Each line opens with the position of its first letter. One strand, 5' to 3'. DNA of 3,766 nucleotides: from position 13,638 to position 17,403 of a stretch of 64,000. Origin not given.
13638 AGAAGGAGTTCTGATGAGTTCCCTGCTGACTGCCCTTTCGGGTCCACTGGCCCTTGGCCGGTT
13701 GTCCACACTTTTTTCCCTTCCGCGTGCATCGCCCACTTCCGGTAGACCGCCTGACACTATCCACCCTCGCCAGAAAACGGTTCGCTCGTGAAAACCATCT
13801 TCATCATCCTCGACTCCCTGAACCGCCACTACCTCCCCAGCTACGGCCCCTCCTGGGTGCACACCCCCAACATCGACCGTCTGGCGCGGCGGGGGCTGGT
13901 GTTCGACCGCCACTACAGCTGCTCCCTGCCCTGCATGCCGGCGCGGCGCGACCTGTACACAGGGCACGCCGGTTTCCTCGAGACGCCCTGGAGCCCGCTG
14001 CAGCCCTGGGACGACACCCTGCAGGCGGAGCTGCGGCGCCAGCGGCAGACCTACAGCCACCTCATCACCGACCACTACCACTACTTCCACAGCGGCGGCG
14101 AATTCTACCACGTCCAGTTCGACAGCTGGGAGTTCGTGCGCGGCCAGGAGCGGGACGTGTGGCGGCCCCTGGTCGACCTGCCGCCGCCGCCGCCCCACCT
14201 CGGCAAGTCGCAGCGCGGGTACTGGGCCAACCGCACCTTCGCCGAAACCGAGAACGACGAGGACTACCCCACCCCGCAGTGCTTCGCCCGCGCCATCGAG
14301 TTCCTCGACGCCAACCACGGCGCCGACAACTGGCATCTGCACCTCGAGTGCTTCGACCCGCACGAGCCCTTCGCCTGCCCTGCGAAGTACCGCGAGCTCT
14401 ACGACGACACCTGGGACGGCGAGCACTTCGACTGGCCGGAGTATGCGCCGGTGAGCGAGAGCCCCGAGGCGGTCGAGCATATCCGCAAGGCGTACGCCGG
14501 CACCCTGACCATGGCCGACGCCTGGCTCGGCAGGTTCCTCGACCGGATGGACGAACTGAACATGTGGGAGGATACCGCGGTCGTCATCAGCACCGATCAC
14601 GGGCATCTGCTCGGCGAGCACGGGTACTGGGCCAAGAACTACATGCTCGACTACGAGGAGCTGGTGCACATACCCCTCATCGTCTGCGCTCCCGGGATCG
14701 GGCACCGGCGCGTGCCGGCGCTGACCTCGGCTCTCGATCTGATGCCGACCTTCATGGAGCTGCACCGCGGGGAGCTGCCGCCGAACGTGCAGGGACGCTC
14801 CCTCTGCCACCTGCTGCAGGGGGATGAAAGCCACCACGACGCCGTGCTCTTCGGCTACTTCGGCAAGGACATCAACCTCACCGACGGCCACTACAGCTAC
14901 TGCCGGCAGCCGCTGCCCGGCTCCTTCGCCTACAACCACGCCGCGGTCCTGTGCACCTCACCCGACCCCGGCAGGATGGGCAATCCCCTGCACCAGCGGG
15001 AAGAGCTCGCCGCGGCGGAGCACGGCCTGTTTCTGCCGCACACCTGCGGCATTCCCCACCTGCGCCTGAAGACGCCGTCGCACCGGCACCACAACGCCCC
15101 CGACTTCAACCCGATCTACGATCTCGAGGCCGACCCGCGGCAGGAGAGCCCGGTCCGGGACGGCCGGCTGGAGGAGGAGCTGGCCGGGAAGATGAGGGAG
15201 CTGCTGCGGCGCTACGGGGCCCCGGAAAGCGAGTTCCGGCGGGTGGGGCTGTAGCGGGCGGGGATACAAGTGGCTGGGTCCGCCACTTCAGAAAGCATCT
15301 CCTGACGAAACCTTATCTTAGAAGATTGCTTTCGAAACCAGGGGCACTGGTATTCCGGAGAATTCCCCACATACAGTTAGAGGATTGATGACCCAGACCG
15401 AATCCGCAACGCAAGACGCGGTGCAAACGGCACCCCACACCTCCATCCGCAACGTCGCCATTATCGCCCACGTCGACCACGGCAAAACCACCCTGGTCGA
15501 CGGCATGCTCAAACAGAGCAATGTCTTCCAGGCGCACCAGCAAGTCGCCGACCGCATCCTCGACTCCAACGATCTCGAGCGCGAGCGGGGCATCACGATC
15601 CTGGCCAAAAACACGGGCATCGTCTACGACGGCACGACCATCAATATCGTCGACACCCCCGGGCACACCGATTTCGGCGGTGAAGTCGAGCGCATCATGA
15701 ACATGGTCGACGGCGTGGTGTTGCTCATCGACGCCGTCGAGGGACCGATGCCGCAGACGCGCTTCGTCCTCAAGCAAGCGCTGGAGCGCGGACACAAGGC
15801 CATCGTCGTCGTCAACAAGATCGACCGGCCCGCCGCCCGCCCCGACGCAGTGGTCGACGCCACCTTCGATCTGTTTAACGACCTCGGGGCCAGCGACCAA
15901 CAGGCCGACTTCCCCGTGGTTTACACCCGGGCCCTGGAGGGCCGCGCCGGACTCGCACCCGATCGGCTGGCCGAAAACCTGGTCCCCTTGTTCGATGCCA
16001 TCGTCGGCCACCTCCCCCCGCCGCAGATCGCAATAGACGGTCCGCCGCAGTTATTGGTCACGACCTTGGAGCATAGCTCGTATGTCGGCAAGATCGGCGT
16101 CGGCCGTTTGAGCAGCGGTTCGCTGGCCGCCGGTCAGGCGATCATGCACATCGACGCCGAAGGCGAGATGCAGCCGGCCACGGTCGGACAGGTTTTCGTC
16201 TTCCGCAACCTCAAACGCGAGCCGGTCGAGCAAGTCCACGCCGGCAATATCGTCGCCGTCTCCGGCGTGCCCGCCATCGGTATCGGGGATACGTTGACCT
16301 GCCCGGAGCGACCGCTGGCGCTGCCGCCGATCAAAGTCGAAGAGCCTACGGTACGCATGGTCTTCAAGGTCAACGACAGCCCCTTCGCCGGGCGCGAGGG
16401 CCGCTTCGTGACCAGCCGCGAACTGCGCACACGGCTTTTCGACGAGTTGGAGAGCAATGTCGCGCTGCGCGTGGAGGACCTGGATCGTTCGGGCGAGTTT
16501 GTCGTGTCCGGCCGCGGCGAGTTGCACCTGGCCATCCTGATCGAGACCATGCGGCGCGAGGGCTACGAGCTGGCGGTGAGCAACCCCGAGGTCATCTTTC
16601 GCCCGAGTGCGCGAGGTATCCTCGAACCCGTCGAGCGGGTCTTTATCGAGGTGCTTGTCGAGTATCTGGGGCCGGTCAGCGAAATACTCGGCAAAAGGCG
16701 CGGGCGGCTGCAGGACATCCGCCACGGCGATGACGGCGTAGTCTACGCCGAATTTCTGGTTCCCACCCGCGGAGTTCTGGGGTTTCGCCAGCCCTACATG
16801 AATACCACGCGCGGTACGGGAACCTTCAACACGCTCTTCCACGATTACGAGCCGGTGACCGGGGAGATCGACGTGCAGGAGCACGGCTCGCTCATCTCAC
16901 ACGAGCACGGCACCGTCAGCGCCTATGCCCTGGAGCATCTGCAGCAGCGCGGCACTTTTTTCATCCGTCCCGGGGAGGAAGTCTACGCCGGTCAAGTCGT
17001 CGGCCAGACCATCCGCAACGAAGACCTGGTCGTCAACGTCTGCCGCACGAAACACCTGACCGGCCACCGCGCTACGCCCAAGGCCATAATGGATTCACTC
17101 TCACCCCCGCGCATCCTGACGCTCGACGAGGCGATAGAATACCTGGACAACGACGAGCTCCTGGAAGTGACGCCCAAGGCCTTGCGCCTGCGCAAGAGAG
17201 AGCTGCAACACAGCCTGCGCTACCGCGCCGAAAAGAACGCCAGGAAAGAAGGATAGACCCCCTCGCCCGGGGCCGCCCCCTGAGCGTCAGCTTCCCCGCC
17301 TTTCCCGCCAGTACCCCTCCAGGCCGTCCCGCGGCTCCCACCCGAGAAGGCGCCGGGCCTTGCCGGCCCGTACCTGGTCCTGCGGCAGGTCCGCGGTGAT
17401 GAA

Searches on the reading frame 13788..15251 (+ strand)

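Call 11: search_protein_families(library=pfam, proteins=[window:13788-15251:+], max_evalue=0.00001)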
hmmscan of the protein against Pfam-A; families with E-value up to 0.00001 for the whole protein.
window:13788-15251:+ (488 aa): 3 families
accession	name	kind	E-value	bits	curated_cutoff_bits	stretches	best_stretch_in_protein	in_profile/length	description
PF00884.28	Sulfatase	-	2.7e-34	119.3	25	1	3-325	3-298/301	Sulfatase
PF16347.10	SGSH_C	-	4.1e-12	47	29.3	1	276-369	1-97/154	N-sulphoglucosamine sulphohydrolase, C-terminal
PF01663.27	Phosphodiest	-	6.3e-08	33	23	0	235-273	183-221/342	Type I phosphodiesterase / nucleotide pyrophosphatase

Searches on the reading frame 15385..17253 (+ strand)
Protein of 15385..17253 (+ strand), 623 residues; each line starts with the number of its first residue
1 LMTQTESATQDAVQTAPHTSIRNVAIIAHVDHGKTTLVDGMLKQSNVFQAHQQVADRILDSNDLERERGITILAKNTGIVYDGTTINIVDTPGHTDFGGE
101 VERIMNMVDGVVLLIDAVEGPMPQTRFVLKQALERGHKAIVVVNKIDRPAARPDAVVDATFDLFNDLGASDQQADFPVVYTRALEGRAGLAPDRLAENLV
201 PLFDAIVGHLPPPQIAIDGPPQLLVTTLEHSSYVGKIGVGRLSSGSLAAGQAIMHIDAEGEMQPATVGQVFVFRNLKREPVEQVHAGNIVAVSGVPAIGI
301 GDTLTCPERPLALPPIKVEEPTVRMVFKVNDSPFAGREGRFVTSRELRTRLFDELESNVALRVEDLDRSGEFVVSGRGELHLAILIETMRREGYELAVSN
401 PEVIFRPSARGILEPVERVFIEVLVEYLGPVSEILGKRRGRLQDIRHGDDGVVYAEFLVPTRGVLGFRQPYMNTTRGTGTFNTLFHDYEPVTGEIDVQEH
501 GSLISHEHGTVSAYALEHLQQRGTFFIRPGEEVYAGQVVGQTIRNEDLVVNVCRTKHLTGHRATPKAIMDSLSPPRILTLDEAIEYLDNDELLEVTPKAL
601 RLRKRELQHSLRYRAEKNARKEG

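Call 11: search_protein_families(library=pfam, proteins=[window:15385-17253:+], max_evalue=0.00001)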
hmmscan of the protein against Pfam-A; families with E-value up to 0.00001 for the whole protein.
window:15385-17253:+ (623 aa): 5 families
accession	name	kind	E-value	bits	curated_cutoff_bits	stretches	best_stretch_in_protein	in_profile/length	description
PF00009.33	GTP_EFTU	-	1.4e-53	181.8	26.5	1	20-212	2-188/188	Elongation factor Tu GTP binding domain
PF21018.2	BipA_C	-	1.4e-39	134.7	23.8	1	501-608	2-109/110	TypA/BipA C-terminal domain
PF00679.30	EFG_C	-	3.8e-17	62.5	27.9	1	412-495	2-85/89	Elongation factor G C-terminus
PF03144.31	GTP_EFTU_D2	-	3.2e-10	40.7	30.3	1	235-305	1-73/73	Elongation factor Tu domain 2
PF22042.2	EF-G_D2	-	2.4e-09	37.6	27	1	232-305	13-82/84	Elongation factor G domain 2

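Call 81: find_homologous_proteins(query=window:15385-17253:+, max_evalue=1e-50)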
Query window:15385-17253:+ (623 aa): 8000 proteins with E <= 1e-50 among 8000 candidates; the best 120 are listed.
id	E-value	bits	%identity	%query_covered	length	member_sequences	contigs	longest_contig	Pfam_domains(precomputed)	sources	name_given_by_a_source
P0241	0.0e+0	1278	91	100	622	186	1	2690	PF21018.3,PF00679.31,PF14492.13,PF00009.34,PF03144.32,PF22042.3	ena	-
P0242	0.0e+0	1229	88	100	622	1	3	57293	PF21018.3,PF00679.31,PF14492.13,PF00009.34,PF03144.32,PF22042.3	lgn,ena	-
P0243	0.0e+0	1222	86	100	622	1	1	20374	PF21018.3,PF00679.31,PF14492.13,PF00009.34,PF03144.32,PF22042.3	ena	-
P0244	0.0e+0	1207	85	100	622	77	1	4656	PF21018.3,PF00679.31,PF14492.13,PF00009.34,PF03144.32,PF22042.3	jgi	-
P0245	0.0e+0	1163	84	97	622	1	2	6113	PF21018.3,PF00679.31,PF14492.13,PF00009.34,PF03144.32,PF22042.3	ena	-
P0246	0.0e+0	1160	84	97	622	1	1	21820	PF21018.3,PF00679.31,PF14492.13,PF00009.34,PF03144.32,PF22042.3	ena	-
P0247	0.0e+0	1160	82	100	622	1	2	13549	PF21018.3,PF00679.31,PF14492.13,PF00009.34,PF03144.32,PF22042.3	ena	-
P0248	0.0e+0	1160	84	97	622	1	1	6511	PF21018.3,PF00679.31,PF14492.13,PF00009.34,PF03144.32,PF22042.3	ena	-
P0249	0.0e+0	1159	84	97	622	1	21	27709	PF21018.3,PF00679.31,PF14492.13,PF00009.34,PF03144.32,PF22042.3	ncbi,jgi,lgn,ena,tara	tara:strand:- start:378 stop:2246 length:1869 start_codon:yes stop_codon:yes gene_type:complete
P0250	0.0e+0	1159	84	97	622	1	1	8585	PF21018.3,PF00679.31,PF14492.13,PF00009.34,PF03144.32,PF22042.3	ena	-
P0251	0.0e+0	1159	84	97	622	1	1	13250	PF21018.3,PF00679.31,PF14492.13,PF00009.34,PF03144.32,PF22042.3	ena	-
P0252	0.0e+0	1159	84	97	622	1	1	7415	PF21018.3,PF00679.31,PF00009.34,PF03144.32,PF22042.3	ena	-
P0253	0.0e+0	1159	84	97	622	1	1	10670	PF21018.3,PF00679.31,PF14492.13,PF00009.34,PF03144.32,PF22042.3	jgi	-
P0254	0.0e+0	1159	82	100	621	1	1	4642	PF21018.3,PF01926.30,PF00679.31,PF14492.13,PF00009.34,PF03144.32,PF22042.3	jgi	jgi:GTP-binding protein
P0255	0.0e+0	1158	84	97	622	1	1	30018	PF21018.3,PF00679.31,PF14492.13,PF00009.34,PF03144.32,PF22042.3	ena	-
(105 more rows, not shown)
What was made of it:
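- Latescibacterota at 81%, 76% and 75% (call 81).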
